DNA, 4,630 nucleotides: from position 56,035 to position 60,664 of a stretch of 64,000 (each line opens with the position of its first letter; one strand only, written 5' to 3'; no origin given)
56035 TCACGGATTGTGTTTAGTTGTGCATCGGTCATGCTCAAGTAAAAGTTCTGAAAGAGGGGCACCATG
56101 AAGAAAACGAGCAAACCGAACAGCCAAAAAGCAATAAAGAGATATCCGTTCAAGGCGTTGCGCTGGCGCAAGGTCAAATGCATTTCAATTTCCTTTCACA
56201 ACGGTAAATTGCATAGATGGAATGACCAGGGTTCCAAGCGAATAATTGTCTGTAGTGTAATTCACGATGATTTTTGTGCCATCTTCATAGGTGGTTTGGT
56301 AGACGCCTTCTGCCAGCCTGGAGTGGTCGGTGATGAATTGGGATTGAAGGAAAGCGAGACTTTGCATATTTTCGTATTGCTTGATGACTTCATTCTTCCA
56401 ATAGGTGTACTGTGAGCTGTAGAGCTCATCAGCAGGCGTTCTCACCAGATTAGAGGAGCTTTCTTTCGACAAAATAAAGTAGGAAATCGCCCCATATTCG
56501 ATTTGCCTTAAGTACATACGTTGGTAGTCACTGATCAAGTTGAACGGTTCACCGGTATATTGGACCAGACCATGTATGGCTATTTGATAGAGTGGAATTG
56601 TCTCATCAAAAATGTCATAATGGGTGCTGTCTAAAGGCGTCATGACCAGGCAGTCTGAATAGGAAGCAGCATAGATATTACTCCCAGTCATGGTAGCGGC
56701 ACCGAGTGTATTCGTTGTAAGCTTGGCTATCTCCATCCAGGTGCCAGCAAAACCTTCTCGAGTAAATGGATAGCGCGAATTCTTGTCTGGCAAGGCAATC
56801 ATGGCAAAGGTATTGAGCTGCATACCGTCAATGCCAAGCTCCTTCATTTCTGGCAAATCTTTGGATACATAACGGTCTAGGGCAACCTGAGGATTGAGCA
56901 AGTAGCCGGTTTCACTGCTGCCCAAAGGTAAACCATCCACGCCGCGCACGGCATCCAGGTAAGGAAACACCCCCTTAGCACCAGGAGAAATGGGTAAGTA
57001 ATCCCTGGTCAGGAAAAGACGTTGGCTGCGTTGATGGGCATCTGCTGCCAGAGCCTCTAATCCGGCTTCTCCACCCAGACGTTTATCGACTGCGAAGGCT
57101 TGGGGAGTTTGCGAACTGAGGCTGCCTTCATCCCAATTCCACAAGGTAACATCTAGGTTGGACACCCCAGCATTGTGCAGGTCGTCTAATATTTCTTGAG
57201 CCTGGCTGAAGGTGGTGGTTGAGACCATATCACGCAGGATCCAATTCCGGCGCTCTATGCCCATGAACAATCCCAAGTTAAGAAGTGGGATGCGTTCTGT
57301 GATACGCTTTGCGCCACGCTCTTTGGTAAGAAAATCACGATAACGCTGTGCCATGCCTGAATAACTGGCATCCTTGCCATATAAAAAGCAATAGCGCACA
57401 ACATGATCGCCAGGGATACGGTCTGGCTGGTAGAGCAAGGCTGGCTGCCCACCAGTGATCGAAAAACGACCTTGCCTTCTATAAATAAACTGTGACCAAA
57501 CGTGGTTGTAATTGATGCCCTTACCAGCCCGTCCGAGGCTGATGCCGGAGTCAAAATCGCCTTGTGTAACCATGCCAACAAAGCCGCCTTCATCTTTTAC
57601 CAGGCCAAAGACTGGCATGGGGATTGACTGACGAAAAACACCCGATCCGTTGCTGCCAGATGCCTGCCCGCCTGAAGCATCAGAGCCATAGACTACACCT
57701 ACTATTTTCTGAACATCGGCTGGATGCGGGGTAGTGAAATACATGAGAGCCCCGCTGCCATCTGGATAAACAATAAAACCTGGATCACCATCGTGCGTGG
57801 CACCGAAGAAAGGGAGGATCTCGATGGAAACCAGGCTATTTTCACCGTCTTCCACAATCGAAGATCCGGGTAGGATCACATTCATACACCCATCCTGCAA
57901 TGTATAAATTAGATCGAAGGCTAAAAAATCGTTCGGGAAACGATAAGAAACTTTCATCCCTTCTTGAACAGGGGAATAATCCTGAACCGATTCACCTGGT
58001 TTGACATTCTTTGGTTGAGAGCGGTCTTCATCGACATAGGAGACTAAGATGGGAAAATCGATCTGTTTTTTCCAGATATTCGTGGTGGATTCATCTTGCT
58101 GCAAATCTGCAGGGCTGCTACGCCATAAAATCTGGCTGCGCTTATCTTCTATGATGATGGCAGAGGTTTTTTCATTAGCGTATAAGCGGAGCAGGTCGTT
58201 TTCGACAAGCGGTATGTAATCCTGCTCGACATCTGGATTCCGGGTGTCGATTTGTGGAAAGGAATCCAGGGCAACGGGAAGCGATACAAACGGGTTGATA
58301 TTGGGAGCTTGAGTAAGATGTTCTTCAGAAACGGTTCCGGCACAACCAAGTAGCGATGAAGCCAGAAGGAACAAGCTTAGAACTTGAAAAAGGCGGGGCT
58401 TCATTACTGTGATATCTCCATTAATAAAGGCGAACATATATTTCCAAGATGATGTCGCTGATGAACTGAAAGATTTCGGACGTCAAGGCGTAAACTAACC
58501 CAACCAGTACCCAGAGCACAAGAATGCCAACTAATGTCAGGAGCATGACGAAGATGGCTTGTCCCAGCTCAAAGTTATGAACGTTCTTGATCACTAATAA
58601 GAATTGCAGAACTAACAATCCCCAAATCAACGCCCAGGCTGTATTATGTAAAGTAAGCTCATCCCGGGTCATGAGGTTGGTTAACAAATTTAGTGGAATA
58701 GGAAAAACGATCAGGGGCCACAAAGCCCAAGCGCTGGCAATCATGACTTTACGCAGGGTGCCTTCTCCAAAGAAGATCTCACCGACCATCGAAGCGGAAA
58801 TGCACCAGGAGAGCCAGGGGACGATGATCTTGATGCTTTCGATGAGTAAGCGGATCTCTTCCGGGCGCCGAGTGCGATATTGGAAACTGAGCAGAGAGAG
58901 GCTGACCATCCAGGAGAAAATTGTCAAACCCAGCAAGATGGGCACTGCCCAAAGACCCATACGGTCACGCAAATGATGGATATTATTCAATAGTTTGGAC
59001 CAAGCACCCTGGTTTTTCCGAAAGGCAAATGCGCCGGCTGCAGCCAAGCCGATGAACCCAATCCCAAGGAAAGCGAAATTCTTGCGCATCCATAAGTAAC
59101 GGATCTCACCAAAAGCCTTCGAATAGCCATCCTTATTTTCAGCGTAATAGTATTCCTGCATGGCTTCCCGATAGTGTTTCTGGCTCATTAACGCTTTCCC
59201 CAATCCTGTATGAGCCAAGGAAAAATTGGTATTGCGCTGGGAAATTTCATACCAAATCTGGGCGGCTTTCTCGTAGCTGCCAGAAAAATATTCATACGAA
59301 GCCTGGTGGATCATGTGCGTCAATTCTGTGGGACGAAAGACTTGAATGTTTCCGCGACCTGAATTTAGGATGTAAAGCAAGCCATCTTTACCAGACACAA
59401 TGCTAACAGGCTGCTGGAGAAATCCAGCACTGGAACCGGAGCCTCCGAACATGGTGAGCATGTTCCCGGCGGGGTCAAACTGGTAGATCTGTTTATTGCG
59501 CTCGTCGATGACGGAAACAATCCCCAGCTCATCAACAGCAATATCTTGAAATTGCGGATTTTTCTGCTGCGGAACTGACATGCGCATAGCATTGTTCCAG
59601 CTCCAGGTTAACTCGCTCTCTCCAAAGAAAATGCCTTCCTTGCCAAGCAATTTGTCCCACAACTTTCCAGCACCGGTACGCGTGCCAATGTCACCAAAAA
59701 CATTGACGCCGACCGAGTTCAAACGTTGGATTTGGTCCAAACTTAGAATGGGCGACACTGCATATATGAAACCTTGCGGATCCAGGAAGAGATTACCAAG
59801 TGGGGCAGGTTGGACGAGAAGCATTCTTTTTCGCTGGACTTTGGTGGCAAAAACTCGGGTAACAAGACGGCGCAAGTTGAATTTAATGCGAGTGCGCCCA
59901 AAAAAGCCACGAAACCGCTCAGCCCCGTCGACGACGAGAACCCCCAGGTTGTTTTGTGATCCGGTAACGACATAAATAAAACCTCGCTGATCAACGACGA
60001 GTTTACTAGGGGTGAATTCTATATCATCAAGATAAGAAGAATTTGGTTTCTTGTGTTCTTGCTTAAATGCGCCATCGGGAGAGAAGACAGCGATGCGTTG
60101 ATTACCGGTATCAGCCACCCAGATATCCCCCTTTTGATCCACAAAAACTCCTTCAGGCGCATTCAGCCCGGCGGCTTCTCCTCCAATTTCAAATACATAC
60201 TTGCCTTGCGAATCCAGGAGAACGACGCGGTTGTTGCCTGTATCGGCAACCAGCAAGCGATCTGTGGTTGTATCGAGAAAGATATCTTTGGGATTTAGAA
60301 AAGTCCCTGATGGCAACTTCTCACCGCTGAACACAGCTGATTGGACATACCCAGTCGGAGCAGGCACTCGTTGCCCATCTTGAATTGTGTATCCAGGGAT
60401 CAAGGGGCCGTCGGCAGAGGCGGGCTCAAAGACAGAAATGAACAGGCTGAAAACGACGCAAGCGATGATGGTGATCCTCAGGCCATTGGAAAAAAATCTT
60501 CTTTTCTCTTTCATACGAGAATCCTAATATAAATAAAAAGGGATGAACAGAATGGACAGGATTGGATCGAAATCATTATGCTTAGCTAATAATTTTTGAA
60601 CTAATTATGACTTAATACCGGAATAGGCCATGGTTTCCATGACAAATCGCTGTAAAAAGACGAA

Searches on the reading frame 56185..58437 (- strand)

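Call 93: search_protein_families(library=pfam, proteins=[window:56185-58437:-], max_evalue=0.00001)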
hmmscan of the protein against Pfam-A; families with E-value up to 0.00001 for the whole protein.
window:56185-58437:- (750 aa): 1 family
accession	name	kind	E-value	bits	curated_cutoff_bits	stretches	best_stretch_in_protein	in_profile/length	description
PF18952.6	DUF5696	-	1.4e-155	519.7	25.6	1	152-744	2-612/612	Family of unknown function (DUF5696)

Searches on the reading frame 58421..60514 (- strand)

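Call 93: search_protein_families(library=pfam, proteins=[window:58421-60514:-], max_evalue=0.00001)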
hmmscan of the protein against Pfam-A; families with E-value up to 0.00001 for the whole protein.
window:58421-60514:- (697 aa): 2 families
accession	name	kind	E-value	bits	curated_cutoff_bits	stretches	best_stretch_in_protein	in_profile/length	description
PF01436.27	NHL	-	4.1e-19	68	20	1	117-144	1-28/28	NHL repeat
PF08450.18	SGL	-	4e-06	27.1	26.3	0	81-157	152-223/246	SMP-30/Gluconolactonase/LRE-like region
